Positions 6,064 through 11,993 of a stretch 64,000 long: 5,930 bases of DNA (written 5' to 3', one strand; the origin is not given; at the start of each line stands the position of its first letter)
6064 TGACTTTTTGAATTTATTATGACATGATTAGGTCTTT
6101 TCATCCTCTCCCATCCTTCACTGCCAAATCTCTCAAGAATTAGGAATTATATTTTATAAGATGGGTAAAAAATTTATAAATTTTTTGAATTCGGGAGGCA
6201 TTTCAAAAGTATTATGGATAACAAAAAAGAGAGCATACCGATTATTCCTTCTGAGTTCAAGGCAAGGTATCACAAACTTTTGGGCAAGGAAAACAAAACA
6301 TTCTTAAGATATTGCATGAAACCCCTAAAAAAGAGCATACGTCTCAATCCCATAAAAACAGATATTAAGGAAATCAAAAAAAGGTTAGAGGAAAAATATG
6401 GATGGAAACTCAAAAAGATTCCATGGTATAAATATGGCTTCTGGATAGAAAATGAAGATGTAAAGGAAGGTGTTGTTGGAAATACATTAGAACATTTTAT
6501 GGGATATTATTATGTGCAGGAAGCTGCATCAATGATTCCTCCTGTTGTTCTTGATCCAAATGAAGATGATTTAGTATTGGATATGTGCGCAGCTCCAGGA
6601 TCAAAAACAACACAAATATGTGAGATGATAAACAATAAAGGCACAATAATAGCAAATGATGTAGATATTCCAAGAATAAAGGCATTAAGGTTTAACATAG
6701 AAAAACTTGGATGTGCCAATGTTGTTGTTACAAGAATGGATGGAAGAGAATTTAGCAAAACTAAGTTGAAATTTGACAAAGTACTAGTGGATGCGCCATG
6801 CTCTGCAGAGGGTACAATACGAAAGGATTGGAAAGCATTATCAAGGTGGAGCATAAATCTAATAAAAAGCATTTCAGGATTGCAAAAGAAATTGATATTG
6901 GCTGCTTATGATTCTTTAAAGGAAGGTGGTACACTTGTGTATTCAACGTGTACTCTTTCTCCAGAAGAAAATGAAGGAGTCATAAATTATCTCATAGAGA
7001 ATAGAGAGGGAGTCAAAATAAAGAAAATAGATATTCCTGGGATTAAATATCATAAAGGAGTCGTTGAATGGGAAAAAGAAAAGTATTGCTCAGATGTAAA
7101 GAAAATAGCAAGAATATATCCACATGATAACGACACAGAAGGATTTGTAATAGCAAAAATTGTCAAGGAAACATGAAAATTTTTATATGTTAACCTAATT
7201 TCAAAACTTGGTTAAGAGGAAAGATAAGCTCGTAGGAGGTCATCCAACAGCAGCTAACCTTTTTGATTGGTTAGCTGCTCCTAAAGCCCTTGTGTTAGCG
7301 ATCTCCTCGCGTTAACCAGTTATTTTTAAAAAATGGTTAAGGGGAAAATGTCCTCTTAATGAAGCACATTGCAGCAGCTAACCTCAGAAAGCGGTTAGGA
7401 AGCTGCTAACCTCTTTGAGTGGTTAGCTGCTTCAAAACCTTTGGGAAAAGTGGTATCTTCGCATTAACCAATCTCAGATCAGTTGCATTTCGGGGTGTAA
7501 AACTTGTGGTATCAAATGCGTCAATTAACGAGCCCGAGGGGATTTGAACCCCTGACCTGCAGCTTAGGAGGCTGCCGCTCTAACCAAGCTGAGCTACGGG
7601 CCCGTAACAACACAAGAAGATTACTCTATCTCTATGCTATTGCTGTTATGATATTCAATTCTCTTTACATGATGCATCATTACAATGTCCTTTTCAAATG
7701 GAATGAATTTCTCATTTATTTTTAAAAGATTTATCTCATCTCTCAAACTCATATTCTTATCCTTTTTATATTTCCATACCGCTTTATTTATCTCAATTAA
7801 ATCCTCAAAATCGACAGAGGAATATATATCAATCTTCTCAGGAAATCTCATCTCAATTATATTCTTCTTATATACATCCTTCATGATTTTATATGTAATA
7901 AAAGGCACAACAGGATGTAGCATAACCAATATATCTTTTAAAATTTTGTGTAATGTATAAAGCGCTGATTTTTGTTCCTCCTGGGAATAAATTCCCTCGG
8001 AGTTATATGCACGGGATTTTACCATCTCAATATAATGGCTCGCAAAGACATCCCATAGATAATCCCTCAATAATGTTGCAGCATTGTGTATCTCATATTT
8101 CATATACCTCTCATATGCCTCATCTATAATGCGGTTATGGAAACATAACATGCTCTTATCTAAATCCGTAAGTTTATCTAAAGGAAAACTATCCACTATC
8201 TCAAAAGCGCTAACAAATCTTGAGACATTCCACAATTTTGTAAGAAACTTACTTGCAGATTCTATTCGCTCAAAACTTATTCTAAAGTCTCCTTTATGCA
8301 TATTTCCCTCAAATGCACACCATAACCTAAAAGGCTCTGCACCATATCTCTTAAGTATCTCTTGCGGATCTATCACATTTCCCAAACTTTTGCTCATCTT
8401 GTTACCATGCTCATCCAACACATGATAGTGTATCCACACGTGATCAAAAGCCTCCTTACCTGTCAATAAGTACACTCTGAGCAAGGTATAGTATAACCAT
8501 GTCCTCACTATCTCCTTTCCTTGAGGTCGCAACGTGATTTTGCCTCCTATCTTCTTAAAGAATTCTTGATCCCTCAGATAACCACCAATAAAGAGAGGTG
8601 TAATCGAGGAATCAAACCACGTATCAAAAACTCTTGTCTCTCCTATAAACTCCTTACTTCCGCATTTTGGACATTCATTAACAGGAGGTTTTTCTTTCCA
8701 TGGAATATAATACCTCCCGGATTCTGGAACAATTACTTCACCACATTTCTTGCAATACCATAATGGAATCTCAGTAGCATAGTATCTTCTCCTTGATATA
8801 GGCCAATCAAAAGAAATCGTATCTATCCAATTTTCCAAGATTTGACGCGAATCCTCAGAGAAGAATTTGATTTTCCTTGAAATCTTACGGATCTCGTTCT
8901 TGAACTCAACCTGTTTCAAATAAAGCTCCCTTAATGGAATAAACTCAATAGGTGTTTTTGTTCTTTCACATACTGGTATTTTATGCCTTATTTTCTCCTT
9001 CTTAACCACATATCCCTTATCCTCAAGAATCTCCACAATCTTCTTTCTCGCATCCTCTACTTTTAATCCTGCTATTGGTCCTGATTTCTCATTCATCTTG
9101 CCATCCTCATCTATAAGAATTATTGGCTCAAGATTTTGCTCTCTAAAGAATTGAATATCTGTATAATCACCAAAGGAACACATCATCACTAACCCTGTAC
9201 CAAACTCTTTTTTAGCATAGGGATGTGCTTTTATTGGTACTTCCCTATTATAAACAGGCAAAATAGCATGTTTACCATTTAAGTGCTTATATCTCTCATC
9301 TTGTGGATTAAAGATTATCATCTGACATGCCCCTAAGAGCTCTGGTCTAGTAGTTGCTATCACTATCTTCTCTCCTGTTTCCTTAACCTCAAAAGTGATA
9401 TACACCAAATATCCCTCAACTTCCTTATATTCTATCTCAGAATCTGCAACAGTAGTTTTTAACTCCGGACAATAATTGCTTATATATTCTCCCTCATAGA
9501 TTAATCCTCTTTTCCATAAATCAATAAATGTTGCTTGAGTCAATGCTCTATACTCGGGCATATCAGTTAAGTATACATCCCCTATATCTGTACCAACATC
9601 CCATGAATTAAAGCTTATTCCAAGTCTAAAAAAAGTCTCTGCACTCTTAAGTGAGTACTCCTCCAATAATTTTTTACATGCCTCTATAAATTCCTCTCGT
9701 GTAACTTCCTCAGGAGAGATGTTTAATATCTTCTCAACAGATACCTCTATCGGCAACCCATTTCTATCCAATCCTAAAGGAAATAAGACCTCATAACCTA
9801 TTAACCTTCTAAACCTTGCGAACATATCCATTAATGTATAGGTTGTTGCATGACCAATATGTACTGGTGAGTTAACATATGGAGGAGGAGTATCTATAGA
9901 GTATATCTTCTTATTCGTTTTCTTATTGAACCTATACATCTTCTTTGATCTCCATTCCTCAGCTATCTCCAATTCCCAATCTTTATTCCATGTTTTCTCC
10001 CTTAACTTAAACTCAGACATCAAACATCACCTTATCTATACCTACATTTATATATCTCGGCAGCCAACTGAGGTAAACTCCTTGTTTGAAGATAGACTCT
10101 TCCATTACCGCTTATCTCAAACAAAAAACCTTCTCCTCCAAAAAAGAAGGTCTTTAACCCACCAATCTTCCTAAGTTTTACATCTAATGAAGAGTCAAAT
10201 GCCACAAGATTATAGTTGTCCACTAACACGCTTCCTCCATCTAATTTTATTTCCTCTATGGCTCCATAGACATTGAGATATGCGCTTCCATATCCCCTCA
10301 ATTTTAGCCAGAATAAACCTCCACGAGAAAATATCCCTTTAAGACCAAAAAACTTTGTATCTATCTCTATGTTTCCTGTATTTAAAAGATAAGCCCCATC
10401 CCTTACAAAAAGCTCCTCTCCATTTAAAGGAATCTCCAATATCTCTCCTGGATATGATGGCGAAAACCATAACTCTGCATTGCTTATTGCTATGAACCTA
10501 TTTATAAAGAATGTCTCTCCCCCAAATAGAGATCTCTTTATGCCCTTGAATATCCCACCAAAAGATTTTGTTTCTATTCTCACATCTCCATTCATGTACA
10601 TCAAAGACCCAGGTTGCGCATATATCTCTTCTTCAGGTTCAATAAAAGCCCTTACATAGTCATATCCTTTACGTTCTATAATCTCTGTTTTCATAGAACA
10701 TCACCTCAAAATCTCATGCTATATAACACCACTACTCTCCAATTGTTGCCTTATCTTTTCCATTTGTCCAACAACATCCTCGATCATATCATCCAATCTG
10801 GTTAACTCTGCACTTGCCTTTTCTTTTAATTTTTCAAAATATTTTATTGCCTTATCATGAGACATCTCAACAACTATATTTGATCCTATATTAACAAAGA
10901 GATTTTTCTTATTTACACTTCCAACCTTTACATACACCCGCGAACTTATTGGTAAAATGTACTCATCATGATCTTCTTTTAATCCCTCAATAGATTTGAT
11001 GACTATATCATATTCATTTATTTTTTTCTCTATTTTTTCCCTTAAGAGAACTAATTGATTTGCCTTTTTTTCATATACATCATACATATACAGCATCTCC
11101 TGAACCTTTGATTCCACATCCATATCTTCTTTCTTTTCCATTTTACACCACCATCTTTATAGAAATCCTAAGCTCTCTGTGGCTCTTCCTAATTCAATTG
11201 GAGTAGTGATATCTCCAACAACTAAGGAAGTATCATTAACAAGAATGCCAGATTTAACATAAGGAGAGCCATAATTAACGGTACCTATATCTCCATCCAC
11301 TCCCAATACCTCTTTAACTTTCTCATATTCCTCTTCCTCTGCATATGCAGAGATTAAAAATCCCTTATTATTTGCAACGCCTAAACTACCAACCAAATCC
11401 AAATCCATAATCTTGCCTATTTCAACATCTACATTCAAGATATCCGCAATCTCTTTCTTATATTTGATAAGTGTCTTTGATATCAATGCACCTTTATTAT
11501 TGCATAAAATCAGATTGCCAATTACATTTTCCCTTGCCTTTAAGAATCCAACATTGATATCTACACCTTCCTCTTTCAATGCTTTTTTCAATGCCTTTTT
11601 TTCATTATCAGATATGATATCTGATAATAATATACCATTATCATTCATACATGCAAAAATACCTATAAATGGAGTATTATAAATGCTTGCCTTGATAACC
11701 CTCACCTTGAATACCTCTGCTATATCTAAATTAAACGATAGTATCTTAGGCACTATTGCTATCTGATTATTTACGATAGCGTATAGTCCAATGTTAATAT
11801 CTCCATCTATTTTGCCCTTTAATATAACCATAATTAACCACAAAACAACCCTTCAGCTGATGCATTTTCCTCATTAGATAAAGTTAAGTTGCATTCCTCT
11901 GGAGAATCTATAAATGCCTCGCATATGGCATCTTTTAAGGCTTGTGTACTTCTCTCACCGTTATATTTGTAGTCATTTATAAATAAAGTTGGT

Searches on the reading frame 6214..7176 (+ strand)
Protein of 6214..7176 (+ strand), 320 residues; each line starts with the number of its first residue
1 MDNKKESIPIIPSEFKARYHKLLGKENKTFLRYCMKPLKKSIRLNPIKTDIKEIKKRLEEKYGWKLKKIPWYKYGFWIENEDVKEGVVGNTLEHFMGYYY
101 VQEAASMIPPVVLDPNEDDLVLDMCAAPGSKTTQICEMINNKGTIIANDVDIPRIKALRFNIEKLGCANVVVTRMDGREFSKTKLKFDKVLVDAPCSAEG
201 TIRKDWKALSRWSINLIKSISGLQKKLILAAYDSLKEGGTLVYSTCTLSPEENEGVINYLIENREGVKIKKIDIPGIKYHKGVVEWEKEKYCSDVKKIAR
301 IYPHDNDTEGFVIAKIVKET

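Call 17: search_protein_families(library=ncbifam, proteins=[window:6214-7176:+])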
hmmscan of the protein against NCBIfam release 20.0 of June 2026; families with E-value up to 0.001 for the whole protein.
window:6214-7176:+ (320 aa): 13 families
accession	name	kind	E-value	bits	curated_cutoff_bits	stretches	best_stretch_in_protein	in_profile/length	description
NF040814.1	tRNA_cyt_mtase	equivalog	2.2e-97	325.8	550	1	6-318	3-304/305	tRNA (cytosine(49)-C(5))-methyltransferase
TIGR00446.1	nop2p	subfamily_domain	4.2e-93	311.4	210.45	1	42-318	1-264/264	NOL1/NOP2/sun family putative RNA methylase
NF008898.0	PRK11933.1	equivalog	2.5e-87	293.4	588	1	28-319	27-311/480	16S rRNA (cytosine(1407)-C(5))-methyltransferase RsmF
NF011494.0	PRK14902.1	equivalog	5.8e-59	200.1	319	1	24-319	162-443/444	16S rRNA (cytosine(967)-C(5))-methyltransferase RsmB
NF041567.1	mtaseRsmF_Thermus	equivalog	1.2e-56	192.2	690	1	20-319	2-291/443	16S rRNA (cytosine(1407)-C(5))-methyltransferase RsmF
NF011493.0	PRK14901.1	equivalog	3.2e-55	187.7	540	1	12-319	152-446/447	16S rRNA (cytosine(967)-C(5))-methyltransferase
TIGR00563.1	rsmB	equivalog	1.5e-51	175.9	269.05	1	26-319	159-436/437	16S rRNA (cytosine(967)-C(5))-methyltransferase RsmB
NF011495.0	PRK14903.1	equivalog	5.8e-40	137.4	503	1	29-269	153-390/431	16S rRNA (cytosine(967)-C(5))-methyltransferase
NF008149.0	PRK10901.1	equivalog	6.2e-36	124.3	375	1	94-319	228-433/434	16S rRNA (cytosine(967)-C(5))-methyltransferase RsmB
TIGR02469.1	CbiT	equivalog_domain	9.6e-05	22.6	78.3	1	113-193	15-95/124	precorrin-6Y C5,15-methyltransferase (decarboxylating) subunit CbiT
TIGR00080.1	pimt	equivalog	0.00028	20.8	159.05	1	114-194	74-154/216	protein-L-isoaspartate O-methyltransferase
TIGR00438.1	rrmJ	equivalog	0.0005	19.6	300.15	0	118-242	33-143/188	23S rRNA (uridine(2552)-2'-O)-methyltransferase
NF005640.0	PRK07402.1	equivalog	0.00091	18.8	219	0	86-211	12-137/200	precorrin-6Y C5,15-methyltransferase subunit CbiT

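Call 22: search_solved_structures(query=window:6214-7176:+, show_alignments=1)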
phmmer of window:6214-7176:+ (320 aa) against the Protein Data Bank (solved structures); distinct sequences matched with E-value up to 0.001: 24.
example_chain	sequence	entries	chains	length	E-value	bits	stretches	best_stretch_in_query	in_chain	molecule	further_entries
2frx_A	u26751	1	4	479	1.3e-64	221.4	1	29-263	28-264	Hypothetical protein yebU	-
1ixk_A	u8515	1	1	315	3e-59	203.7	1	15-318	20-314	Methyltransferase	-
6elz_q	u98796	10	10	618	2e-53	184.6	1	41-318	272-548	25S rRNA (cytosine(2870)-C(5))-methyltransferase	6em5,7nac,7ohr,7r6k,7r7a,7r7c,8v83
3a4t_A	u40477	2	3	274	3e-50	174.2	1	40-284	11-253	Putative methyltransferase MJ0026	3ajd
8fkt_SY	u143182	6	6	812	6.6e-49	169.7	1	30-318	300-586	Probable 28S rRNA (cytosine(4447)-C(5))-methyltransferase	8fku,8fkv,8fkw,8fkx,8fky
3m6u_A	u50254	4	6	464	3.5e-48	167.4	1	11-319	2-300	rRNA methylase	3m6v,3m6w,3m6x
8esq_q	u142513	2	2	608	5.4e-48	166.7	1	35-318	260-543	25S rRNA (cytosine-C(5))-methyltransferase nop2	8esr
8i9r_CP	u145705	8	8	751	2.8e-46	161.1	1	36-318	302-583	RNA methyltransferase nop2-like protein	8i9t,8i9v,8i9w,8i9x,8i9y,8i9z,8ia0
5zvd_B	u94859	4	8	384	2.4e-45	158.1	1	96-318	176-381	389aa long hypothetical nucleolar protein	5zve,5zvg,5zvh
3m4x_A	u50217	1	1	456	1.7e-44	155.3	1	5-316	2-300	NOL1/NOP2/sun family protein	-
9z2p_A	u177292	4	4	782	2.5e-35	125.1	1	98-287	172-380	RNA cytosine C(5)-methyltransferase NSUN2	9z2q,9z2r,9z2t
21zh_A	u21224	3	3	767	4.2e-34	121.1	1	98-287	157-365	NSUN2 | RNA cytosine C(5)-methyltransferase NSUN2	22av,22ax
9z2n_A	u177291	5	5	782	4.5e-34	121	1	98-287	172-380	RNA cytosine C(5)-methyltransferase NSUN2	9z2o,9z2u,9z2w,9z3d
2yxl_A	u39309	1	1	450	3.9e-32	114.6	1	11-270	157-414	450aa long hypothetical fmu protein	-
1sqf_A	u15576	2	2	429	3.7e-25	91.7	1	97-263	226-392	SUN protein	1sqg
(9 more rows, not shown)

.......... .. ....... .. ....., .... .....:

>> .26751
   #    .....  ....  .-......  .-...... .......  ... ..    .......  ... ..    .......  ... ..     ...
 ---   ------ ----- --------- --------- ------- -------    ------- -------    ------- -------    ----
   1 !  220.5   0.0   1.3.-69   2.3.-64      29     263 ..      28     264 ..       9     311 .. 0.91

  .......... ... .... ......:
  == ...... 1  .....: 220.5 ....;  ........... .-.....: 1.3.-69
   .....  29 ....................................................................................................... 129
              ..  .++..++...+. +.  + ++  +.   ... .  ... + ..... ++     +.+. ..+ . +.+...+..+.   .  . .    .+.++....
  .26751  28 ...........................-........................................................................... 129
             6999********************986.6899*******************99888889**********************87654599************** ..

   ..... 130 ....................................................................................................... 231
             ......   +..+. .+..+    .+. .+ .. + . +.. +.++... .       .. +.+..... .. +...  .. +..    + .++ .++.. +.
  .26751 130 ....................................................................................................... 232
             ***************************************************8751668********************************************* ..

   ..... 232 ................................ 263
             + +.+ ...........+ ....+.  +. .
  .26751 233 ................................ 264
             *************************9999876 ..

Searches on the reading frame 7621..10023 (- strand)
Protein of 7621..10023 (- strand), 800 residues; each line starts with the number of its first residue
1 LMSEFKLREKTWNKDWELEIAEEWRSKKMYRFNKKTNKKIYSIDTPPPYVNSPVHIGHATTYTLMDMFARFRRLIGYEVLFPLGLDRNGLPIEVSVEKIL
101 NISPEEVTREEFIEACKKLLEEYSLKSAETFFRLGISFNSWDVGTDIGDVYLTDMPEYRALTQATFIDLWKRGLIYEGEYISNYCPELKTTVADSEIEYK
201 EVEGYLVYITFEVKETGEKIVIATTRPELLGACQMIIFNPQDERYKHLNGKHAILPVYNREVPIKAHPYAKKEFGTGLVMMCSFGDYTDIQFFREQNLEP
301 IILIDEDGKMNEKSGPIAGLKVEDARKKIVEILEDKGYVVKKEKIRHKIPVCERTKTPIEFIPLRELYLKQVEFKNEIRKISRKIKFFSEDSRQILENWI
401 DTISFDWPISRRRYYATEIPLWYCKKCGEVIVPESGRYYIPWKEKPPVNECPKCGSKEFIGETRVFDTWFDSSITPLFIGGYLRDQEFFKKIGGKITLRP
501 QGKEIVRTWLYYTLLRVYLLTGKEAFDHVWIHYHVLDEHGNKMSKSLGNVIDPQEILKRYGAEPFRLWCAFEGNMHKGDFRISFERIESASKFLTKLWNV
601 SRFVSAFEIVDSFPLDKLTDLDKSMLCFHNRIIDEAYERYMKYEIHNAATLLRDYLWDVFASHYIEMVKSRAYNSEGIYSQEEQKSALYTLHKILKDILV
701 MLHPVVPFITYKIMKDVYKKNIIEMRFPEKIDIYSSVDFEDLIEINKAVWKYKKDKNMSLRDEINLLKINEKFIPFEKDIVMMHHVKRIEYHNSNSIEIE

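Call 24: search_protein_families(library=pfam, max_evalue=1e-10, proteins=[window:7621-10023:-])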
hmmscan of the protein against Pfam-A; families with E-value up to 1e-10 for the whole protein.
window:7621-10023:- (800 aa): 3 families
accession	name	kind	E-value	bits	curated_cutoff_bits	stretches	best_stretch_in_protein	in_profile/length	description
PF00133.28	tRNA-synt_1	-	4.6e-73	246.8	22.7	1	20-570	2-403/414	tRNA synthetases class I (I, L, M and V)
PF09334.17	tRNA-synt_1g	-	3.2e-27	95.7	20.1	1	43-198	3-136/391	tRNA synthetases class I (M)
PF08264.19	Anticodon_1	-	2.7e-23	82.9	25.1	1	622-764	1-144/148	Anticodon-binding domain of tRNA ligase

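Call 25: list_cluster_members(proteins=[window:7621-10023:-, window:31154-32260:+, window:40170-42941:-, window:12867-14345:-])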
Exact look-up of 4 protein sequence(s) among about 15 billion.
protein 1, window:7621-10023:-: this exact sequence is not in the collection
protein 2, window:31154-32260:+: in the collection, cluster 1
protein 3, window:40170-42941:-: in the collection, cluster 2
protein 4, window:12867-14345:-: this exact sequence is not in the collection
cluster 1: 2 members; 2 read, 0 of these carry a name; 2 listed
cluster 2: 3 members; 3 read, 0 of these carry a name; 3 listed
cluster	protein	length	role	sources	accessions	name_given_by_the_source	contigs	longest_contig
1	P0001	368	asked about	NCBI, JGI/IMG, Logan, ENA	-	-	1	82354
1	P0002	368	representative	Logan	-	-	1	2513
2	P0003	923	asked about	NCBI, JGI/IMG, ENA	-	-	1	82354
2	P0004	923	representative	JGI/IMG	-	-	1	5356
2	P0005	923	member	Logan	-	-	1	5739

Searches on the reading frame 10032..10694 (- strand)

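Call 63: search_protein_families(library=pfam, max_evalue=0.00001, proteins=[window:10032-10694:-])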
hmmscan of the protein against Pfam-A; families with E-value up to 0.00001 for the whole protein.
window:10032-10694:- (220 aa): 1 family
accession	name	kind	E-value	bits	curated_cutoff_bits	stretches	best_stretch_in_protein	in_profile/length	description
PF01987.23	AIM24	-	1.1e-57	195.6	25.7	1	5-205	3-205/205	Mitochondrial biogenesis AIM24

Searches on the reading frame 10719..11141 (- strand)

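Call 63: search_protein_families(library=pfam, max_evalue=0.00001, proteins=[window:10719-11141:-])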
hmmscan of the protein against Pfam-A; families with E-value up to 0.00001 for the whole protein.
window:10719-11141:- (140 aa): 2 families
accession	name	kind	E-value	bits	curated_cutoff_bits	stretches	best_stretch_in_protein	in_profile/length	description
PF02996.22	Prefoldin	-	1.9e-17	63.8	23.2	1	24-136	2-116/120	Prefoldin subunit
PF01920.25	Prefoldin_2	-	1.5e-06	28.6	27.6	0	88-135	53-100/106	Prefoldin subunit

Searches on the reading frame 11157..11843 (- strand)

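Call 63: search_protein_families(library=pfam, max_evalue=0.00001, proteins=[window:11157-11843:-])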
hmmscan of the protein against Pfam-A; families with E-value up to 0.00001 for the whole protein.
window:11157-11843:- (228 aa): 1 family
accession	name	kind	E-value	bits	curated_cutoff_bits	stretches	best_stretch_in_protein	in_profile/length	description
PF01912.23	eIF-6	-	3.9e-53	180.2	25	1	11-205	3-195/197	eIF-6 family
